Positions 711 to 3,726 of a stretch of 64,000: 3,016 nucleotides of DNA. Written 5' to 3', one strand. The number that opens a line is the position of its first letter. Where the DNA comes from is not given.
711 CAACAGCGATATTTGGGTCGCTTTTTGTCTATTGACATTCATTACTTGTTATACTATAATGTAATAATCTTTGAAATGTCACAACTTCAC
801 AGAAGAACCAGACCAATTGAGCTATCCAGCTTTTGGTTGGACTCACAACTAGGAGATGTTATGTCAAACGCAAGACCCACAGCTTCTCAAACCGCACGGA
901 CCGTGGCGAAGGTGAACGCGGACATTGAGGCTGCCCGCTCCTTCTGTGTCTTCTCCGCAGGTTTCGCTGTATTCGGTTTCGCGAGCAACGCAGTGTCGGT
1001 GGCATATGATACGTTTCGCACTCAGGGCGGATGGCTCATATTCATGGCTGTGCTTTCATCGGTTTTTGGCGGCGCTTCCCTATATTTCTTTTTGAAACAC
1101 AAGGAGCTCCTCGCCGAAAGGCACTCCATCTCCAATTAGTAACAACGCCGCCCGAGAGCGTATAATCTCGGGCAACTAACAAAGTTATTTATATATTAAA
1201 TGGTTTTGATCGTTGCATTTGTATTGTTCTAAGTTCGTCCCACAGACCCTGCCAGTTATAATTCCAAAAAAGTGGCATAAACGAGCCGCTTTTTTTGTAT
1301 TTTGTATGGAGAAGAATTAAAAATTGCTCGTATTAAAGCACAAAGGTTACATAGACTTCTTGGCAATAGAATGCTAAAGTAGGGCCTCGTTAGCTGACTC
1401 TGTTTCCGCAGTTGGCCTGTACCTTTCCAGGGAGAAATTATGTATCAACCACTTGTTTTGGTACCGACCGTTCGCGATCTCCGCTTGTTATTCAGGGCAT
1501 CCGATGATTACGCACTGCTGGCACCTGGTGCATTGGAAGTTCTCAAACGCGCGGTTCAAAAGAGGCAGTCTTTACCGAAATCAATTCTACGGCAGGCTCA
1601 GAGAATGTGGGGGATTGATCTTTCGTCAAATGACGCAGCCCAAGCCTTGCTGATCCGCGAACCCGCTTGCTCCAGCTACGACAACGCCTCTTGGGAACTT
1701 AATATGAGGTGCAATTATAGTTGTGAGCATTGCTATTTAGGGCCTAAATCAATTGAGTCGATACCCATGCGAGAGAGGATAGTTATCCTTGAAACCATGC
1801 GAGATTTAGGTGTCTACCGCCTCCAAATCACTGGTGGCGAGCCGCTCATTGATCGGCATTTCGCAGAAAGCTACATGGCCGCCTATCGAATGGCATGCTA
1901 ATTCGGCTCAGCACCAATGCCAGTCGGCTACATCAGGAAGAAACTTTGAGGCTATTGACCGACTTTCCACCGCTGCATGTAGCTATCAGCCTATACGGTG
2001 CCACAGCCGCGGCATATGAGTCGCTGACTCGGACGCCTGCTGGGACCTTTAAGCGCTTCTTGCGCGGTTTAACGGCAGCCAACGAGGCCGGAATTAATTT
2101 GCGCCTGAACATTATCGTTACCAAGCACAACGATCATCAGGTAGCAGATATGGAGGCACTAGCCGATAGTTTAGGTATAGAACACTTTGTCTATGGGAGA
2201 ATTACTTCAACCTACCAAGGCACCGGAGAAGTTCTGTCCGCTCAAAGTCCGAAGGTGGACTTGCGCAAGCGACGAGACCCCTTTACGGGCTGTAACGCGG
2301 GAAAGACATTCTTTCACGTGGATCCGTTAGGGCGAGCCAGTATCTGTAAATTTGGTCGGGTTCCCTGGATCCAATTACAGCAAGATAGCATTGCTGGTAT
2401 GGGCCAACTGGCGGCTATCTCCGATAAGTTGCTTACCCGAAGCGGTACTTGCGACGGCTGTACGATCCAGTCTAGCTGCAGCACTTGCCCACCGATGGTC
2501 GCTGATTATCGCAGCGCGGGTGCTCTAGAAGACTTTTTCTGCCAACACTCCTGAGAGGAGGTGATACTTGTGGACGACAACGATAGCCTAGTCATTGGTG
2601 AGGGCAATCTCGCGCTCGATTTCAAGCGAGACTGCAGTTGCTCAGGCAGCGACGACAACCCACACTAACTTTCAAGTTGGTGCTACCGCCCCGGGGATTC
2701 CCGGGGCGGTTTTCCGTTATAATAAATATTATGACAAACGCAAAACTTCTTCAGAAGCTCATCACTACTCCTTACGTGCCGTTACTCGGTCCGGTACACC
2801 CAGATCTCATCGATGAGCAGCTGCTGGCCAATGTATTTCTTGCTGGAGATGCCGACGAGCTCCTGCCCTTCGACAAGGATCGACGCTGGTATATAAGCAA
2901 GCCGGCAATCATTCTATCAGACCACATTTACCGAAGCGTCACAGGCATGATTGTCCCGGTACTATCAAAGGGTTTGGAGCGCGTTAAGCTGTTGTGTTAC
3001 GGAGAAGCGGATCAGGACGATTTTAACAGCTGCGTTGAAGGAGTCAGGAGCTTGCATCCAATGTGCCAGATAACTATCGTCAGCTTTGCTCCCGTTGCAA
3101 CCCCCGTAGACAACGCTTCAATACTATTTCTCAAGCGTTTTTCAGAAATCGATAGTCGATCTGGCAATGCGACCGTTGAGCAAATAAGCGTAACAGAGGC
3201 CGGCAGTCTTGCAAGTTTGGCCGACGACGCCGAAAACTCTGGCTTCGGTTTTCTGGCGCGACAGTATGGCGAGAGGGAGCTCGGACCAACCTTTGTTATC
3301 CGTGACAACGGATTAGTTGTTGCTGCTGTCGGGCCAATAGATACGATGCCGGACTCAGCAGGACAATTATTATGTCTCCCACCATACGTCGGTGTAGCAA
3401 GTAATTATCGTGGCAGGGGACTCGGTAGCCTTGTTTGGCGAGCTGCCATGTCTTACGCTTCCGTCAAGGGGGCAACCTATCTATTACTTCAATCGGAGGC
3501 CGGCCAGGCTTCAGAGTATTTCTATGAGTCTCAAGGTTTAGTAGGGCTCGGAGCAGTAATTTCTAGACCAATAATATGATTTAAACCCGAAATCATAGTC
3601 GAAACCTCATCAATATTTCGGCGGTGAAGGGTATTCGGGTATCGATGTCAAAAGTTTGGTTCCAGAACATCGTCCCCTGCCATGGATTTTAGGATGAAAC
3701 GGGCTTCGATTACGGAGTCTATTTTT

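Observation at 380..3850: Lower-GC island carrying a RiPP-like radical SAM/SPASM locus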

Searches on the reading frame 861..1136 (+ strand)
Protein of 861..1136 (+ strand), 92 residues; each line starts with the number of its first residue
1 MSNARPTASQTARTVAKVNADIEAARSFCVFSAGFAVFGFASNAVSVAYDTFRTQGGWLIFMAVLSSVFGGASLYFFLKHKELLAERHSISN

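Call 7: search_protein_families(library=pfam, max_evalue=0.1, proteins=[window:861-1136:+])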
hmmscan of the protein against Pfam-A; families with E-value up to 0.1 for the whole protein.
window:861-1136:+ (92 aa): 1 family
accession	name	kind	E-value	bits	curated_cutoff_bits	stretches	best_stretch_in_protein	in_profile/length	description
PF20077.4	CcmD_alt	-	0.0034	17.9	23.5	1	33-77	8-51/61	CcmD family protein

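Call 8: search_protein_families(library=ncbifam, max_evalue=0.1, proteins=[window:861-1136:+])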
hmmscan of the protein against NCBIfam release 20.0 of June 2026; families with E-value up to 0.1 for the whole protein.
window:861-1136:+ (92 aa): 1 family
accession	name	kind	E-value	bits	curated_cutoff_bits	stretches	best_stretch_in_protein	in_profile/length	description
NF038246.1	bile_salt_MFS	equivalog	0.0012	17.8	400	1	19-74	220-277/408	conjugated bile salt MFS transporter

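Call 74: search_protein_families(library=padloc, max_evalue=0.01, proteins=[window:861-1136:+])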
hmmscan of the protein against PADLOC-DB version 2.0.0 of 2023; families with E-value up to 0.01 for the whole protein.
window:861-1136:+ (92 aa): 0 families

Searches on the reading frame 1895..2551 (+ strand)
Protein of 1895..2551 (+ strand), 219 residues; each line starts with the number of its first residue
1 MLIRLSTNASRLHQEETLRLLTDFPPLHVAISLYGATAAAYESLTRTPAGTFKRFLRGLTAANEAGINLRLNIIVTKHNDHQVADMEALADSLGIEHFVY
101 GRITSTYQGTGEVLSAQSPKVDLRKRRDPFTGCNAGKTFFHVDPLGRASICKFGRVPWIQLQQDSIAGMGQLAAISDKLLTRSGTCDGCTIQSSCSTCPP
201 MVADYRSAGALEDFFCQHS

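Call 7: search_protein_families(library=pfam, max_evalue=0.1, proteins=[window:1895-2551:+])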
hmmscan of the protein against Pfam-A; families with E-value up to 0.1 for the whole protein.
window:1895-2551:+ (219 aa): 2 families
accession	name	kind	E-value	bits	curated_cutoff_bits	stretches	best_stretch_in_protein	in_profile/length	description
PF04055.27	Radical_SAM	-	1.2e-06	29.2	29.5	1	3-87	80-163/166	Radical SAM superfamily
PF03472.21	Autoind_bind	-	0.052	13.5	23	0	84-164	7-80/149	Autoinducer binding domain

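Call 8: search_protein_families(library=ncbifam, max_evalue=0.1, proteins=[window:1895-2551:+])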
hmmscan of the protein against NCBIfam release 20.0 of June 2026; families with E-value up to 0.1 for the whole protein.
window:1895-2551:+ (219 aa): 22 families
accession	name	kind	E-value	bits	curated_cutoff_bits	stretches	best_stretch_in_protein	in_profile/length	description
TIGR04545.1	rSAM_ahbD_hemeb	equivalog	8.1e-11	41.9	500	1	4-98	78-170/339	heme b synthase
TIGR03962.1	mycofact_rSAM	equivalog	1.2e-10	41.2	265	1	3-148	88-234/339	mycofactocin radical SAM maturase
TIGR04053.2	TIGR04053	equivalog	3.4e-08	33.1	395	1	6-98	90-181/366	TIGR04053 family radical SAM/SPASM domain-containing protein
TIGR04251.1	SCM_rSAM_ScmF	equivalog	4.8e-08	32.8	400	1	15-109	95-188/353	SynChlorMet cassette radical SAM/SPASM protein ScmF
TIGR04051.1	rSAM_NirJ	equivalog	7.1e-08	31.8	515.45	1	2-112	78-183/354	heme d1 biosynthesis radical SAM protein NirJ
TIGR04055.1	rSAM_NirJ2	equivalog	9.9e-08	31.9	500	2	131-209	234-314/326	putative heme d1 biosynthesis radical SAM protein NirJ2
NF045574.1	sacti_mat_StsB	exception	2.1e-07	30.2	625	1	6-96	175-262/466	StsB family radical SAM/SPASM domain sactipeptide maturase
NF038332.1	rSAM_rare_HxsC4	exception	4.2e-07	29.4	500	1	3-101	92-192/335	radical SAM protein HxsC4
TIGR04466.1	rSAM_BlsE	equivalog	1e-06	28.4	400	1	5-97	80-169/327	cytosylglucuronate decarboxylase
TIGR03977.1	rSAM_pair_HxsC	equivalog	1.3e-06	27.6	267.9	1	7-86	106-186/292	His-Xaa-Ser system radical SAM maturase HxsC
TIGR02668.1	moaA_archaeal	equivalog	6.6e-06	25.3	325.25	1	28-91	111-174/303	GTP 3',8-cyclase MoaA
TIGR04546.1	rSAM_ahbC_deAc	equivalog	4.8e-05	22.3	650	1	5-111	118-219/390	12,18-didecarboxysiroheme deacetylase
NF049973.1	radical_Rv1681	equivalog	0.00012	21.2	380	1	12-96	156-240/326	Rv1681 family radical SAM protein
NF041718.1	rSAM_phane_AMC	equivalog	0.00081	18.5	425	1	7-97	94-182/362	cyclophane-forming radical SAM peptide maturase AmcB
TIGR04347.1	pseudo_SAM_Halo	equivalog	0.0012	18.2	525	1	4-115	116-222/390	TIGR04347 family pseudo-SAM/SPASM protein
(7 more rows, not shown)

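Call 45: find_encoding_contigs(protein=window:1895-2551:+, flank=2000, max_places=4)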
Protein window:1895-2551:+ (219 aa): 1 contig read that carries it; 1 place shown.
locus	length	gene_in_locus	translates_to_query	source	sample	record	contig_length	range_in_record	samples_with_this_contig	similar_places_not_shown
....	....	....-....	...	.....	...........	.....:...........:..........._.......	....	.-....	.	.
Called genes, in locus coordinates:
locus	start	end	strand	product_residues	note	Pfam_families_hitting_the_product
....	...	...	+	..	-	-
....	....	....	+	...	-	-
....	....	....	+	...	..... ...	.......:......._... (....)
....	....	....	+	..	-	?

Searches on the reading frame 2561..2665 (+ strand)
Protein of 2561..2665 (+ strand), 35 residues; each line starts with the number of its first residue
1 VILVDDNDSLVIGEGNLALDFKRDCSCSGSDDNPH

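Call 7: search_protein_families(library=pfam, max_evalue=0.1, proteins=[window:2570-2665:+])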
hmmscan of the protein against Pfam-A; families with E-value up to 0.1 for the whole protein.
window:2570-2665:+ (32 aa): 0 families

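Call 8: search_protein_families(library=ncbifam, max_evalue=0.1, proteins=[window:2570-2665:+])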
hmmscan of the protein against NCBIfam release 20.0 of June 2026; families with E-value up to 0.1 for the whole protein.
window:2570-2665:+ (32 aa): 1 family
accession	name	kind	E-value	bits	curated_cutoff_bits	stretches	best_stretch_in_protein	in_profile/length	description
NF042936.1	leader_Ms4527A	exception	0.065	12.8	45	1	17-24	10-17/21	Ms4527A family Cys-rich leader peptide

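Call 89: search_protein_families(library=ncbifam, max_evalue=10, proteins=[window:2561-2665:+])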
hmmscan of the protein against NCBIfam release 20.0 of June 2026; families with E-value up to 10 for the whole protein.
seq(35 aa): 1 family
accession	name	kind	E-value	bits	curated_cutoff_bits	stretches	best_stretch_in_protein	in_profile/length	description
NF042936.1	leader_Ms4527A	exception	0.074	12.7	45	1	20-27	10-17/21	Ms4527A family Cys-rich leader peptide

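Call 90: search_protein_families(library=pfam, max_evalue=10, proteins=[window:2561-2665:+])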
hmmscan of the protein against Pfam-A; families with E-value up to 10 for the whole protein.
seq(35 aa): 0 families

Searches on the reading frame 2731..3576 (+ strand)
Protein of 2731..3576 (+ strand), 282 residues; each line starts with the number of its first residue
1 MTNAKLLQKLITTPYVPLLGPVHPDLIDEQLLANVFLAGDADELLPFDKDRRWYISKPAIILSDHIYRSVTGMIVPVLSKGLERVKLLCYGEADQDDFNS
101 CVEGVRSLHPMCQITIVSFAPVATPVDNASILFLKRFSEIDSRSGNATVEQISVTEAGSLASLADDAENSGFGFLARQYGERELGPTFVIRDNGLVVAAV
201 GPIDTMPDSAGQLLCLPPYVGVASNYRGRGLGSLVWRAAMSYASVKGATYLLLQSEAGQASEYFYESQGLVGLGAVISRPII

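Call 7: search_protein_families(library=pfam, max_evalue=0.1, proteins=[window:2731-3576:+])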
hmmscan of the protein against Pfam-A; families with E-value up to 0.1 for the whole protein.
window:2731-3576:+ (282 aa): 4 families
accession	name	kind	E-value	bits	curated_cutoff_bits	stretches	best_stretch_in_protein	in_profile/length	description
PF13508.13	Acetyltransf_7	-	4.2e-06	27.5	27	1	187-269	5-81/84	Acetyltransferase (GNAT) domain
PF00583.31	Acetyltransf_1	-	2.5e-05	25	20.7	1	219-269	64-115/116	Acetyltransferase (GNAT) family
PF08445.16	FR47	-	0.019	15.4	22.1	1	222-268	29-75/86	FR47-like protein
PF13673.13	Acetyltransf_10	-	0.096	13.1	23.6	0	222-273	59-110/128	Acetyltransferase (GNAT) domain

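Call 8: search_protein_families(library=ncbifam, max_evalue=0.1, proteins=[window:2731-3576:+])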
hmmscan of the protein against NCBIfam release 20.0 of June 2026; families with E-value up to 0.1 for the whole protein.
window:2731-3576:+ (282 aa): 1 family
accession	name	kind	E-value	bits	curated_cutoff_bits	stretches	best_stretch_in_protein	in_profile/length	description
NF000487.1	stat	exception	0.084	12.4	420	0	220-256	110-146/189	streptothricin N-acetyltransferase STAT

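Call 29: search_protein_families(library=pfam, max_evalue=10, proteins=[window:2731-3576:+])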
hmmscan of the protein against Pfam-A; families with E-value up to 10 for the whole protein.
window:2731-3576:+ (282 aa): 4 families
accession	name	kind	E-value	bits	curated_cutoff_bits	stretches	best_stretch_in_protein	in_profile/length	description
PF13508.13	Acetyltransf_7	-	4.2e-06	27.5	27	1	187-269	5-81/84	Acetyltransferase (GNAT) domain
PF00583.31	Acetyltransf_1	-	2.5e-05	25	20.7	1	219-269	64-115/116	Acetyltransferase (GNAT) family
PF08445.16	FR47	-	0.019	15.4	22.1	1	222-268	29-75/86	FR47-like protein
PF13673.13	Acetyltransf_10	-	0.096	13.1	23.6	1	222-273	59-110/128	Acetyltransferase (GNAT) domain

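Call 32: find_homologous_proteins(query=window:2731-3576:+, max_evalue=0.001)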
Query window:2731-3576:+ (282 aa): 35 proteins with E <= 0.001 among 4881 candidates.
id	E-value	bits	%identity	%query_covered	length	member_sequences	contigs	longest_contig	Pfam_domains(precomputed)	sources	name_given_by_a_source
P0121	1.4e-182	623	100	100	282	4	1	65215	PF13508.14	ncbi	-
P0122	1.1e-120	420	69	100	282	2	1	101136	PF13508.14,PF00583.32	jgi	jgi:GNAT superfamily N-acetyltransferase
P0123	9.0e-103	362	59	100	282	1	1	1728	PF13673.14,PF13508.14,PF00583.32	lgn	-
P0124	6.0e-101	356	60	99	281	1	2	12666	PF13508.14,PF08445.17,PF00583.32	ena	-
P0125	9.6e-100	352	58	100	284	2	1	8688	PF13508.14,PF00583.32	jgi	-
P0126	2.3e-99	350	57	100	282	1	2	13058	PF13508.14,PF00583.32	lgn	-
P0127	6.3e-42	162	36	96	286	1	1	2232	-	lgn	-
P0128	2.5e-41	160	35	96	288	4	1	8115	PF13508.14,PF00583.32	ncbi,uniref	ncbi:GNAT family N-acetyltransferase [Streptomyces sp. NPDC004533]|uniref:GNAT family N-acetyltransf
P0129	3.4e-38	150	36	96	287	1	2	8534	PF13508.14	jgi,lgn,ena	jgi:GNAT superfamily N-acetyltransferase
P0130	1.3e-37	148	35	96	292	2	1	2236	PF13508.14,PF00583.32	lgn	-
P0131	9.1e-37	145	31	97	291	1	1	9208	PF13508.14,PF00583.32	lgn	-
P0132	2.1e-36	144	30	96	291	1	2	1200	PF13508.14,PF00583.32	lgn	-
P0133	2.9e-36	143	35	96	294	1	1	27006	-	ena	-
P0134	3.5e-36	143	34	96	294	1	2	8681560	PF00583.32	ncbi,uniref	ncbi:hypothetical protein GCM10009759_15260 [Kitasatospora saccharophila]|uniref:N-acetyltransferase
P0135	6.2e-36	142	35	98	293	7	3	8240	PF13508.14,PF00583.32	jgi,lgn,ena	-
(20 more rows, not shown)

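Call 34: find_encoding_contigs(protein=P0121, flank=3000, max_places=3)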
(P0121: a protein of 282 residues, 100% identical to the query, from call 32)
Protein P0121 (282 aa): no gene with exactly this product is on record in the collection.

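Call 37: list_cluster_members(proteins=[P0121])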
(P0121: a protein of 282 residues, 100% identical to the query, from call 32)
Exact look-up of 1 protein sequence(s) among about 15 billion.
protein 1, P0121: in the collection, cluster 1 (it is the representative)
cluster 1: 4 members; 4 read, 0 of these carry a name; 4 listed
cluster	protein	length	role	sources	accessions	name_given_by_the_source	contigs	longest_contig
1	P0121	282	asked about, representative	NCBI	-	-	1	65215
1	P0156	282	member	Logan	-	-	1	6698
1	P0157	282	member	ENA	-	-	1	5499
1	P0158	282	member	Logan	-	-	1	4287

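Call 48: predict_structure(alignment_id=A2)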
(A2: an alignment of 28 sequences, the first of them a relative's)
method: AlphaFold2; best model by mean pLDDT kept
length: 282 residues; sequences in the alignment: 28
mean_pLDDT: 91.8   pTM: 0.88
mean pLDDT of the five models: 91.8, 90.9, 90.6, 83.3, 80.7
residues with pLDDT >= 90: 218; 70-90: 61; 50-70: 3; < 50: 0
segments of 3 or more residues with pLDDT < 50: none
pLDDT, mean of each block of 10 residues (from residue 1): 86 96 96 92 91 89 93 95 94 93 94 96 93 96 83 81 81 81 88 92 95 95 92 96 97 95 95 97 81
secondary structure, 60 per line:
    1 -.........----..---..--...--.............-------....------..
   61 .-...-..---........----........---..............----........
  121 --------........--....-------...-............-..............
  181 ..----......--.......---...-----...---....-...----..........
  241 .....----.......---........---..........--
elements in order: H2-10 H29-41 H49-52 E59-61 E72-79 E84-91 H95-108 E113-120 E129-136 H139-142 E150-152 H154-165 H167-182 E187-192 E195-201 E205-207 E213-215 E219-222 H231-245 E250-256 H260-267 E271-280

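Call 74: search_protein_families(library=padloc, max_evalue=0.01, proteins=[window:2731-3576:+])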
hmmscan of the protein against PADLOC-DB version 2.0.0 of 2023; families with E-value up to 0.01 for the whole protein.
window:2731-3576:+ (282 aa): 0 families
